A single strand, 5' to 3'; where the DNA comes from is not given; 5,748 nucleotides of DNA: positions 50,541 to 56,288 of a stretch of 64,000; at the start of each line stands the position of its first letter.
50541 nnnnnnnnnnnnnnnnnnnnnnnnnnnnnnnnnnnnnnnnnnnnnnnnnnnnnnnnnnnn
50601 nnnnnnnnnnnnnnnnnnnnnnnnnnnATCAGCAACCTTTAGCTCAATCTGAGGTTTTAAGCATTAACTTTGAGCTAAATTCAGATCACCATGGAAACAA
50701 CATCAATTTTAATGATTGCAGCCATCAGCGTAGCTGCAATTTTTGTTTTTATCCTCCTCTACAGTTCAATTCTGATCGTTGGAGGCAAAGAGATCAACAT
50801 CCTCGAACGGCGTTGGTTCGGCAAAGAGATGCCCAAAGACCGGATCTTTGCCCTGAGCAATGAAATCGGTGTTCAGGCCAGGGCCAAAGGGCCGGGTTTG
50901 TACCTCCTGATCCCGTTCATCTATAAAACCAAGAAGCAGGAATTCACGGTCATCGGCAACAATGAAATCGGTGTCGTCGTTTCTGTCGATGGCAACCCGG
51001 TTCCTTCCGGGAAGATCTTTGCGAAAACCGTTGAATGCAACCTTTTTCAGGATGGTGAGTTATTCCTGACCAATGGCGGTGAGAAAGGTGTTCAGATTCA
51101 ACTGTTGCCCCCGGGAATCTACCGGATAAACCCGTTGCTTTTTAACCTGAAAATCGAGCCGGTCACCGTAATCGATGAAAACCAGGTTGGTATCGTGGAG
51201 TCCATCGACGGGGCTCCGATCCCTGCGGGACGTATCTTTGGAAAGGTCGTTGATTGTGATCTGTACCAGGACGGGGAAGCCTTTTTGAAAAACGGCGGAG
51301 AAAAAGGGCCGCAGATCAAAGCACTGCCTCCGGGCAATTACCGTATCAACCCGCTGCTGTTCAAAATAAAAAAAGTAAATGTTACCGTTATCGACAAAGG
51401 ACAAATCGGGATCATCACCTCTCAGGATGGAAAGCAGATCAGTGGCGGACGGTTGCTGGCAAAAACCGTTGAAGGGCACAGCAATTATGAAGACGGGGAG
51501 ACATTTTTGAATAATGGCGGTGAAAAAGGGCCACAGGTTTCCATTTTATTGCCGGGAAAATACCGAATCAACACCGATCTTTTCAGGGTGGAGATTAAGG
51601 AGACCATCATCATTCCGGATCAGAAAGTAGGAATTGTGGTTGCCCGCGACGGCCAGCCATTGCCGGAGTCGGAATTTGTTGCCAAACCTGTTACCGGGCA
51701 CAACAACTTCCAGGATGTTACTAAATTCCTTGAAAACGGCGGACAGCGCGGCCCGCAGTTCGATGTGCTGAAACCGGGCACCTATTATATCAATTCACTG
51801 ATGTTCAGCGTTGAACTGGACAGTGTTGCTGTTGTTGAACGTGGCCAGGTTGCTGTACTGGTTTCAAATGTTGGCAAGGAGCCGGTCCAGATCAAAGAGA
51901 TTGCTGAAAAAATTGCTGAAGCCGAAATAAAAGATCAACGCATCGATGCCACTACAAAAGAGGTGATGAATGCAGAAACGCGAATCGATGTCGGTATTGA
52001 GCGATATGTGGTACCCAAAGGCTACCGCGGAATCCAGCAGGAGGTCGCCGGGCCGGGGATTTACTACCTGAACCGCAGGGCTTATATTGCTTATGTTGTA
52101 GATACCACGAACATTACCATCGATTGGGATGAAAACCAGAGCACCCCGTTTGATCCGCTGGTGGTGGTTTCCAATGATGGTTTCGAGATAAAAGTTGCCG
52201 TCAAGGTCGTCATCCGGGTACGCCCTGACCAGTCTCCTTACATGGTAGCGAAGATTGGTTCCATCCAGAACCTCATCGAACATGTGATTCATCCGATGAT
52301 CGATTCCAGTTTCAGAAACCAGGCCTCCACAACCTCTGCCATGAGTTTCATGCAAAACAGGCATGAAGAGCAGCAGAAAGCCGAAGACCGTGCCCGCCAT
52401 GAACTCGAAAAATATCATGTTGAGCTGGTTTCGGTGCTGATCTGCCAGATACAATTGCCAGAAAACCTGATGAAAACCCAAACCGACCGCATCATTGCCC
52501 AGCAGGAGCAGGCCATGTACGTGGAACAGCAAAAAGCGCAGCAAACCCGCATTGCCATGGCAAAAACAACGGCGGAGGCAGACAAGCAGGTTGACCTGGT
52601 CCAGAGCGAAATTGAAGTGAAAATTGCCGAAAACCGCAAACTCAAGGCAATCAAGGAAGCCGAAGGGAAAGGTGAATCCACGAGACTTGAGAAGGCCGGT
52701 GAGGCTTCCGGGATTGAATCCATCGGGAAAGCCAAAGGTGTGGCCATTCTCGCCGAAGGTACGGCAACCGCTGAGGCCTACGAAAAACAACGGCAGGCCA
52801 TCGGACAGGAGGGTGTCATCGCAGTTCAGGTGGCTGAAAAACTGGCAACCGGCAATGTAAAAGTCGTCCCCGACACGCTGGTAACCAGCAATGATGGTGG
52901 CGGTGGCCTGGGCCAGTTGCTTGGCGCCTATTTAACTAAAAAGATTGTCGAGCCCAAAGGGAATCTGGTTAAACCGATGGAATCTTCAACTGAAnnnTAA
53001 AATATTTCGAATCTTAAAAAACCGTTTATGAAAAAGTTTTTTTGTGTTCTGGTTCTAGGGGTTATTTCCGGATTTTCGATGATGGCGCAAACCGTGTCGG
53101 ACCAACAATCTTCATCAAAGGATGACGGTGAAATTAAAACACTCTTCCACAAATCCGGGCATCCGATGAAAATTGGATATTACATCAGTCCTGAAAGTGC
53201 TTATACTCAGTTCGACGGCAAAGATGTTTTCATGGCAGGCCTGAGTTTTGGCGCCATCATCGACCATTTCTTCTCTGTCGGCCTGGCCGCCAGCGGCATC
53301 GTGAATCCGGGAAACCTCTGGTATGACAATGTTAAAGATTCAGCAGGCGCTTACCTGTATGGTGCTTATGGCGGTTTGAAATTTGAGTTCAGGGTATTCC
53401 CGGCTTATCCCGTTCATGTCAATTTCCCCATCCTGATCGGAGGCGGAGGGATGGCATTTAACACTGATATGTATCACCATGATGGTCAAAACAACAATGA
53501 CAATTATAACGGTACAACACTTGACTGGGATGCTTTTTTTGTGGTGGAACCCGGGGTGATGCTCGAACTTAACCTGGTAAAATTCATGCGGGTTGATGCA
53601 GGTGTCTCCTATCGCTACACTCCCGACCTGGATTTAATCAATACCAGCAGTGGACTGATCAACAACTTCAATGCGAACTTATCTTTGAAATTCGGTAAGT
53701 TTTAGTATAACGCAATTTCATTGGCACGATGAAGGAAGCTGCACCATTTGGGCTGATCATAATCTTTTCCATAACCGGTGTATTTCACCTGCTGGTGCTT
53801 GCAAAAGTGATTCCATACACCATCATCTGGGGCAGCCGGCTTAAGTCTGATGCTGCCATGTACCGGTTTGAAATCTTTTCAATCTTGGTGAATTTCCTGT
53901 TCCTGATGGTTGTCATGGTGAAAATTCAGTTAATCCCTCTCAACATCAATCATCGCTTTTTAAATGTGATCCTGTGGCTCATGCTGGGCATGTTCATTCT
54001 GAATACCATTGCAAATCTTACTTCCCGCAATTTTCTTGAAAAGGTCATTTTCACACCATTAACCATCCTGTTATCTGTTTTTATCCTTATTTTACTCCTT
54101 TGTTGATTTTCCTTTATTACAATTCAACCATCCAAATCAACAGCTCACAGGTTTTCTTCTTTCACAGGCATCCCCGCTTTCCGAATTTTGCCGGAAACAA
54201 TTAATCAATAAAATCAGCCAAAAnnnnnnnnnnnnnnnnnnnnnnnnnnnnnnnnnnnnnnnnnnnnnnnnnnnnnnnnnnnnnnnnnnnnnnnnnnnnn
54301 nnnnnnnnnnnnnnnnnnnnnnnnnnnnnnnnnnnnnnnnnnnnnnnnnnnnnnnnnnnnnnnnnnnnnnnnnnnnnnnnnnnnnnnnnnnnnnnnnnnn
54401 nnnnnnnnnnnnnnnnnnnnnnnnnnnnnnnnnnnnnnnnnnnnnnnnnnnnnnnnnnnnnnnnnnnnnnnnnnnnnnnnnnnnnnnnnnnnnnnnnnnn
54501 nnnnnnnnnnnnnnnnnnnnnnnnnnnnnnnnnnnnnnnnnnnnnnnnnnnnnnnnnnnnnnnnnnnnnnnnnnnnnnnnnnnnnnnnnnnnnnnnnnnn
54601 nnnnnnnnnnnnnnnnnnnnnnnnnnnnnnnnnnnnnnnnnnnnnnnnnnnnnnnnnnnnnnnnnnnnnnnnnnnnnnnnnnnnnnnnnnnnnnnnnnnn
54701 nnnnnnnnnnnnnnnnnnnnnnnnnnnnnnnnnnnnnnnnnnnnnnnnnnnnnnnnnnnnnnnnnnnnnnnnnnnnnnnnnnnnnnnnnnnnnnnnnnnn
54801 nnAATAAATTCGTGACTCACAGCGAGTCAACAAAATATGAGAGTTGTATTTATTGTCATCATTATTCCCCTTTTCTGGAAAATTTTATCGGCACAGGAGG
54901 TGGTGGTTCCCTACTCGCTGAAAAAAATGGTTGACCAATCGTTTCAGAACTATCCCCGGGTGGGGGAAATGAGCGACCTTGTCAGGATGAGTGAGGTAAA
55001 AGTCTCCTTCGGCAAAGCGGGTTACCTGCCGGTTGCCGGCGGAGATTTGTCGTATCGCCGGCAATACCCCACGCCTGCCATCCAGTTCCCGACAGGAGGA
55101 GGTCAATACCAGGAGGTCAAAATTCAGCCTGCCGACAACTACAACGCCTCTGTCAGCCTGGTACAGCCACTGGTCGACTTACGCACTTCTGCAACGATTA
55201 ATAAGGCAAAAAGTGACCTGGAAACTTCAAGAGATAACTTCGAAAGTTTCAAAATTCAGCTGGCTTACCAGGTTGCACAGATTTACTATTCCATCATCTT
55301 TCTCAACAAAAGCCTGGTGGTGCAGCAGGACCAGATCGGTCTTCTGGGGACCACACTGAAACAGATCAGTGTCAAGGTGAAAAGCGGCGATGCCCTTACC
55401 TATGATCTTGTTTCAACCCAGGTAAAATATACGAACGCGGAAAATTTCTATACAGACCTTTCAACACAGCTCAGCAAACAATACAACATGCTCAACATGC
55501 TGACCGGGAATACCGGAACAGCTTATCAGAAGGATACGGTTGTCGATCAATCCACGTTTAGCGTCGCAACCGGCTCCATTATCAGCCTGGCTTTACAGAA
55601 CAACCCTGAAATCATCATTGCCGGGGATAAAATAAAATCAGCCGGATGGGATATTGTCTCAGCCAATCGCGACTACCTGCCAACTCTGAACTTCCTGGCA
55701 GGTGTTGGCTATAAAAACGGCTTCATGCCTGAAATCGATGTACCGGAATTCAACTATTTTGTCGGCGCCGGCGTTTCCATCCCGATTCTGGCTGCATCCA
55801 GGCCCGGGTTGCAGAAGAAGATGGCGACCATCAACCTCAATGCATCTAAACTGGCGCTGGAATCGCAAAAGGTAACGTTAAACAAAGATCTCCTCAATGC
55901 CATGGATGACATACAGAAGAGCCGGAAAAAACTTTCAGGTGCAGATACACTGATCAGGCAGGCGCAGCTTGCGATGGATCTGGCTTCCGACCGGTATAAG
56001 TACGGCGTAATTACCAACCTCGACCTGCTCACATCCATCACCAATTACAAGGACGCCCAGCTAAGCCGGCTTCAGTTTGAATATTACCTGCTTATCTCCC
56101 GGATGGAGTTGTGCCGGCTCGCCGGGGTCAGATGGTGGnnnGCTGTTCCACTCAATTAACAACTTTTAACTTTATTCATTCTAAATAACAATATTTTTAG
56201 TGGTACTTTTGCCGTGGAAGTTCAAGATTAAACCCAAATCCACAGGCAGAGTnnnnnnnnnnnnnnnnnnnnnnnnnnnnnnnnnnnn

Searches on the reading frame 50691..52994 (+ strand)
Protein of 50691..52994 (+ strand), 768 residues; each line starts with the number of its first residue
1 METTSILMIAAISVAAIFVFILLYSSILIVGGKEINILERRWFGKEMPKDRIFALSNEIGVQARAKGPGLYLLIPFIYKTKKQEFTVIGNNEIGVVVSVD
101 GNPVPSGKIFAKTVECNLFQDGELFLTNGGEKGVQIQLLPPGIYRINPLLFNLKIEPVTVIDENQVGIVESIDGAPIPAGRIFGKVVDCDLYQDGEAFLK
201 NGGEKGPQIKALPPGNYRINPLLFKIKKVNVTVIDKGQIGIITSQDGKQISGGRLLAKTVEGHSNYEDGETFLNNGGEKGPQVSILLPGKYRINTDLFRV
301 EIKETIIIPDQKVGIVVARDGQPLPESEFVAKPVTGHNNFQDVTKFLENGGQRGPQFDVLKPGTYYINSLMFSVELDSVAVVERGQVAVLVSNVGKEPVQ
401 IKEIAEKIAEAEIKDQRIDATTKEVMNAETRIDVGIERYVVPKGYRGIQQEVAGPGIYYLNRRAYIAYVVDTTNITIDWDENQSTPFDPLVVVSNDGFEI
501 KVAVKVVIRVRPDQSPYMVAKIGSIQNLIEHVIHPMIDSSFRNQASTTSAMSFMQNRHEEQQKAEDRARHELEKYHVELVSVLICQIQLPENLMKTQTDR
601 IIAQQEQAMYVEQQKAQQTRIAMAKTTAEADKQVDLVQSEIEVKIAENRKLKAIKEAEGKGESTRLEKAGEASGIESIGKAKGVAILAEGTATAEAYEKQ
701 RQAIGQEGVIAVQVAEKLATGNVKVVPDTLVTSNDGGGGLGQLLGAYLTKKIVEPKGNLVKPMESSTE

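Call 14: search_protein_families(library=ncbifam, proteins=[window:50691-52994:+], max_evalue=0.00001)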
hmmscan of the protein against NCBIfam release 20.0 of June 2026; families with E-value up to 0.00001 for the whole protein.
window:50691-52994:+ (768 aa): 0 families

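Call 74: search_protein_families(library=pfam, proteins=[window:50691-52994:+], max_evalue=0.01)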
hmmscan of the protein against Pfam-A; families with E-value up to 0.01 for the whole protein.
window:50691-52994:+ (768 aa): 1 family
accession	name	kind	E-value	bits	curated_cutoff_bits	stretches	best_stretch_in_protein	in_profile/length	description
PF01145.31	Band_7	-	1.9e-20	74.1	23.6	1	441-617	3-175/176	SPFH domain / Band 7 family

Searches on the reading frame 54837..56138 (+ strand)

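Call 15: search_protein_families(library=ncbifam, proteins=[window:54837-56138:+], max_evalue=0.1)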
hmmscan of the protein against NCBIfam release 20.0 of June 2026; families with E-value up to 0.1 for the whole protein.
window:54837-56138:+ (434 aa): 10 families
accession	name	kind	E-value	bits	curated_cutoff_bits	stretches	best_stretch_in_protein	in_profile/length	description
TIGR01844.1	type_I_sec_TolC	subfamily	1e-29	103.8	225.15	1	27-430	4-398/414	TolC family outer membrane protein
TIGR01845.1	outer_NodT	subfamily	3.7e-18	65.6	210.05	1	28-414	59-442/460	efflux transporter outer membrane subunit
NF033143.1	efflux_OM_AdeK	equivalog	1.3e-07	30.8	900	1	133-400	159-429/480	multidrug efflux RND transporter AdeIJK outer membrane channel subunit AdeK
NF007002.0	PRK09465.1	equivalog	3.9e-07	29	495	1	91-425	77-419/460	outer membrane channel protein TolC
NF052390.1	efflux_OMP_AbuO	equivalog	7.2e-07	28.3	700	1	95-425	93-426/447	multidrug efflux outer membrane protein AbuO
NF033142.1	efflux_OM_AdeC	exception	1.7e-06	27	975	1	134-428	160-457/465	multidrug efflux RND transporter AdeABC outer membrane channel subunit AdeC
NF047721.1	ToxDrgExpTdeA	equivalog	2.5e-06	26.7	550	1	122-419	141-439/455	toxin/drug exporter TdeA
TIGR01843.1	type_I_hlyD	subfamily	0.027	13.4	208.65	0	123-223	122-222/422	HlyD family type I secretion periplasmic adaptor subunit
NF050190.1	exosort_XrtZ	exception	0.028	12.9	475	1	287-337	109-159/460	exosortase Z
NF050035.1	rSAM_WgK_link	exception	0.037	13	650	1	335-415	29-110/367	radical SAM/SPASM peptide maturase WgkB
